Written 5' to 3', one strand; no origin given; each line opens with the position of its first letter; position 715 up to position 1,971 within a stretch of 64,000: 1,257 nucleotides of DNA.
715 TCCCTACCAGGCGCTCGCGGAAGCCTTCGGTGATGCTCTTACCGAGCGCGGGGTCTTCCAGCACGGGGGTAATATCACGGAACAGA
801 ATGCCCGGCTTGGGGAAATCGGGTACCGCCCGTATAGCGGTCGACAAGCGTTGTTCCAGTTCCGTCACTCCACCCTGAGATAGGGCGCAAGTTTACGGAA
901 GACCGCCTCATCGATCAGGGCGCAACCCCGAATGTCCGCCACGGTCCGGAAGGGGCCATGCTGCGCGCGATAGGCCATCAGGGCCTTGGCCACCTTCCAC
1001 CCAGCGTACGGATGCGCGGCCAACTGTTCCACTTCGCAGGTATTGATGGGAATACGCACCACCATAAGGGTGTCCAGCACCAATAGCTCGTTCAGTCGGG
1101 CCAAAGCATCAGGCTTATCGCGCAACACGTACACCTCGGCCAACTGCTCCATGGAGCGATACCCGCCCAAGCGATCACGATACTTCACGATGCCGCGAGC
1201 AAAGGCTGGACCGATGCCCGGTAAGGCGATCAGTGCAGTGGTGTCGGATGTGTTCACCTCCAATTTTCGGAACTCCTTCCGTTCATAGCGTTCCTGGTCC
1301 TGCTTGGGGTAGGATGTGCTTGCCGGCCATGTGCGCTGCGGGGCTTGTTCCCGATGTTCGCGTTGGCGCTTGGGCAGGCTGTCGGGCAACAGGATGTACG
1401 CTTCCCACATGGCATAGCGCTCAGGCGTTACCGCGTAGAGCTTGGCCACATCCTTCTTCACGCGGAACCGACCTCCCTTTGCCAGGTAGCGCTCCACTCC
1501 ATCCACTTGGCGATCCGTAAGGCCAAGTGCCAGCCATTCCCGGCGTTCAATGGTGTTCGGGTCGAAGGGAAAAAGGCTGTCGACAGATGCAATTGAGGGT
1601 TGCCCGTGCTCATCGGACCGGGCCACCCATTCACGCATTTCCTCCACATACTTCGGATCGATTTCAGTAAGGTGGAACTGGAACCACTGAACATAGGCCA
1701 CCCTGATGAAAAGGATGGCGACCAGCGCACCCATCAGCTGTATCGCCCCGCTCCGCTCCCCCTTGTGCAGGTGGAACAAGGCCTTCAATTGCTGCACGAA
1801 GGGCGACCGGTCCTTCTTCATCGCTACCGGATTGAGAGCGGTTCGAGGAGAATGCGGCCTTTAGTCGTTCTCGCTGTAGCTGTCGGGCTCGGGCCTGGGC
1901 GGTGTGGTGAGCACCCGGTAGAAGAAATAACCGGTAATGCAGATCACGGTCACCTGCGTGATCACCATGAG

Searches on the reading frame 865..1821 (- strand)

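Call 49: search_protein_families(library=pfam, proteins=[window:865-1821:-], max_evalue=0.00001)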
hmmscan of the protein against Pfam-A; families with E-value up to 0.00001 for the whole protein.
window:865-1821:- (318 aa): 1 family
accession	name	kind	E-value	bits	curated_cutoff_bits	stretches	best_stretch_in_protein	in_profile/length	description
PF12836.13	HHH_3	-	2.9e-28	98.2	27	2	185-236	4-55/65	Helix-hairpin-helix motif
